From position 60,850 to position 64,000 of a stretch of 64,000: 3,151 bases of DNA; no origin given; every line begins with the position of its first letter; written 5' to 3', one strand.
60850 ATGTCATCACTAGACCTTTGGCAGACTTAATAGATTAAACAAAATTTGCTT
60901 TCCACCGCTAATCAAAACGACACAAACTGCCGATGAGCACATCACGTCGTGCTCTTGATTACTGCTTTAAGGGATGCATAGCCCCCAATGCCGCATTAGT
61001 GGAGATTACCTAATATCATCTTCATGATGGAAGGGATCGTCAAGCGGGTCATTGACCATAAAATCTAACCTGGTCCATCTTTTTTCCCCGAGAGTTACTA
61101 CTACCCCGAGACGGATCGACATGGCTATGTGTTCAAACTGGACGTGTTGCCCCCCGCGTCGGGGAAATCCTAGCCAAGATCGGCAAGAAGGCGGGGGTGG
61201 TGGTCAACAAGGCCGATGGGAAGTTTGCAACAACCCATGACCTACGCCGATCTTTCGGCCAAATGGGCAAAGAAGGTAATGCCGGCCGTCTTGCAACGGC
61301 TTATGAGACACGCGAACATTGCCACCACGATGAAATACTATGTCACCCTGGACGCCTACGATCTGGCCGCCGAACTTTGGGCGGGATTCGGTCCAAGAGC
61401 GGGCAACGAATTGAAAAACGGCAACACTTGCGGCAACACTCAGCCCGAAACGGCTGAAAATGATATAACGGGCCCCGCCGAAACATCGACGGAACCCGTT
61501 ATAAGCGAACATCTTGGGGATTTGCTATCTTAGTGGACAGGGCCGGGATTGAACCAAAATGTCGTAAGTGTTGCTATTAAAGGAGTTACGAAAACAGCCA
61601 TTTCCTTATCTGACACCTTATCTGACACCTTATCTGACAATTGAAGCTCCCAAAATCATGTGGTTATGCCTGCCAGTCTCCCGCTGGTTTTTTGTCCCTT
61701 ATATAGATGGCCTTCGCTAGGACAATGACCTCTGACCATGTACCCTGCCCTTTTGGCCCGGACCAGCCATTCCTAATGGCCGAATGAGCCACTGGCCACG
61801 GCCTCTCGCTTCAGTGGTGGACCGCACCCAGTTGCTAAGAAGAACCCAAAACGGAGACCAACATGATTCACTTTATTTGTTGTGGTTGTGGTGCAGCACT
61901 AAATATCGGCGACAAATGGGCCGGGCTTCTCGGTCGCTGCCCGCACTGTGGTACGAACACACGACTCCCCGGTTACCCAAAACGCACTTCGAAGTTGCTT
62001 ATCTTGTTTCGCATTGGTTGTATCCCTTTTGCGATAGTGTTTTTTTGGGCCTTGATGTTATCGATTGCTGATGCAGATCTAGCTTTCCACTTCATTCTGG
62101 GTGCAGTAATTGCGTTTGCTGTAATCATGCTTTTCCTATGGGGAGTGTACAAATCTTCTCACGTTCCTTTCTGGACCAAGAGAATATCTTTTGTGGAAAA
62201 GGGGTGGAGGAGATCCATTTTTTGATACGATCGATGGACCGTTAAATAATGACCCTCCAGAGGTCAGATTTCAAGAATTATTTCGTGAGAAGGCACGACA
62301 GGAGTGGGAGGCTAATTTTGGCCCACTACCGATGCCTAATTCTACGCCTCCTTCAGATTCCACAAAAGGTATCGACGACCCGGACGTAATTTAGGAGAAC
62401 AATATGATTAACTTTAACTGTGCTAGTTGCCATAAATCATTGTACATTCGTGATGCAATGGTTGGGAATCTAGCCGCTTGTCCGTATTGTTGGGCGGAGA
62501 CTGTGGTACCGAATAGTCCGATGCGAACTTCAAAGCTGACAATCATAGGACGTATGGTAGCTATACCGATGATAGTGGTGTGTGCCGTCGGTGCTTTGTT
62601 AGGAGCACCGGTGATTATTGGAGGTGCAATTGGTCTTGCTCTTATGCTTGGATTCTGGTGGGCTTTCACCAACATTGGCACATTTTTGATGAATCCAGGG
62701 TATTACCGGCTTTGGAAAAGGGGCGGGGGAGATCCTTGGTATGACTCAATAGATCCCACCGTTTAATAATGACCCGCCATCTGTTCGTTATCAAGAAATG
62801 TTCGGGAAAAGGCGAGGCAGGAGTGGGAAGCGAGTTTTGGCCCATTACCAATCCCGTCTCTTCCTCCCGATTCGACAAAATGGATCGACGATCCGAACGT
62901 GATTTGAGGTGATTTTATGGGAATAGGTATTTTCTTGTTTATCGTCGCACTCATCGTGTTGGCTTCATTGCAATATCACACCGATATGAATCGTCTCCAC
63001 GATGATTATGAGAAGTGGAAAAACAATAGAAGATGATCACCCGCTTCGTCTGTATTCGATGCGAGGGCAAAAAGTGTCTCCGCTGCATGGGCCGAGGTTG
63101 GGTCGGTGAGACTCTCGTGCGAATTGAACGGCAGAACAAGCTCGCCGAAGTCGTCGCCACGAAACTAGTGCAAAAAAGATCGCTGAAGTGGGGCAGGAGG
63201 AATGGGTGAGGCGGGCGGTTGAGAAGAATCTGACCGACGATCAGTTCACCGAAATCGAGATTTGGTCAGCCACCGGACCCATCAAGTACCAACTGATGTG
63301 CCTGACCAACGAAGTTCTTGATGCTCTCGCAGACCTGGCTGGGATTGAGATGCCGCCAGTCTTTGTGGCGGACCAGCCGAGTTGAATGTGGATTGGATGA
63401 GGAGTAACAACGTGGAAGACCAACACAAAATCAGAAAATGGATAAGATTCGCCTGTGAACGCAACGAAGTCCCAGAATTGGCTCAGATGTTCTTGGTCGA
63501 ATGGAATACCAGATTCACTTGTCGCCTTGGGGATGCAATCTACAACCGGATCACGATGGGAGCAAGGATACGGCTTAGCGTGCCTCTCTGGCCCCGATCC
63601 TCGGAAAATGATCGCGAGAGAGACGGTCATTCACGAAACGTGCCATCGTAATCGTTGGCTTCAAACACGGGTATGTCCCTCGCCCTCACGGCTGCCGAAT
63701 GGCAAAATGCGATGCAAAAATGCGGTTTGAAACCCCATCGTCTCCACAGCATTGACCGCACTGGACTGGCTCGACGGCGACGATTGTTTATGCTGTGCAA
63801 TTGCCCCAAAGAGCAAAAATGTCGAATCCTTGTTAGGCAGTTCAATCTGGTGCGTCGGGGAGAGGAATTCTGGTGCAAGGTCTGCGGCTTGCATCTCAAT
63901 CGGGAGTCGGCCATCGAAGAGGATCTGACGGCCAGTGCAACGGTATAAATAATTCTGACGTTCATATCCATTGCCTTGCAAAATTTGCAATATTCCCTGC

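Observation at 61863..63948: Tightly coupled five-gene module of unknown function next to an att-like site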

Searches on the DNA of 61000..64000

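Call 77: search_rna_families(source=window, start=61000, end=64000, threshold=evalue, max_evalue=1)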
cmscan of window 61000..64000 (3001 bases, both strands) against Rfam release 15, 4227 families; matches with E-value up to 1: 0.
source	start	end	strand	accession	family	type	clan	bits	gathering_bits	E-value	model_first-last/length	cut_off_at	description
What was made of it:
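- Tried and rejected: Rfam on 61000-64000 found nothing (call 77).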

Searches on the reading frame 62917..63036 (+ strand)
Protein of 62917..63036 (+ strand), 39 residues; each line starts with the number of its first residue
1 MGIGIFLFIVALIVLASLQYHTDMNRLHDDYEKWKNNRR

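Call 7: search_protein_families(library=pfam, max_evalue=1, proteins=[window:62917-63033:+])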
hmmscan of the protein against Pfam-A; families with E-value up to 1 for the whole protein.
seq(39 aa): 1 family
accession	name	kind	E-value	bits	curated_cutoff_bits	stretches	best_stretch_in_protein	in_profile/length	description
PF10177.14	DUF2371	-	0.12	13.1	22.9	1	1-16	115-130/143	Uncharacterised conserved protein (DUF2371)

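Call 8: search_protein_families(library=phrogs, max_evalue=1, proteins=[window:62917-63033:+])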
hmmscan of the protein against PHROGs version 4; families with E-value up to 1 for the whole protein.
seq(39 aa): 0 families

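Call 18: search_protein_families(library=padloc, max_evalue=1, proteins=[window:62917-63033:+])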
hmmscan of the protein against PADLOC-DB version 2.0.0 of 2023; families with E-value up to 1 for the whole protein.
seq(39 aa): 0 families
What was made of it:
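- PADLOC gives no hit (call 18).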

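Call 19: search_protein_families(library=ncbifam, max_evalue=1, proteins=[window:62917-63033:+])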
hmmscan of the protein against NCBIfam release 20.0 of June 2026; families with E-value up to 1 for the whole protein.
seq(39 aa): 2 families
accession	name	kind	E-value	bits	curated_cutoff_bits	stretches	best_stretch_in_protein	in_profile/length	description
NF033801.3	NprX_fam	subfamily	0.034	14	33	1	3-20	6-23/42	NprX family peptide pheromone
NF041476.1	membrane_YldA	equivalog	0.068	13.1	45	1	5-18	10-23/29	small membrane protein YldA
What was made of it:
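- Closest known: Zincin protease plus partner pairs on mobile elements. Different: No sequence match to those families was obtained (calls 7, 8, 18, 19).
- Tried and rejected: Pfam, PHROGs, PADLOC and NCBIfam on the corrected A-D proteins gave nothing significant (calls 7, 8, 18, 19).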

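Call 90: find_encoding_contigs(protein=window:62917-63036:+, flank=10000, max_places=4)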
Protein window:62917-63036:+ (39 aa): no gene with exactly this product is on record in the collection.
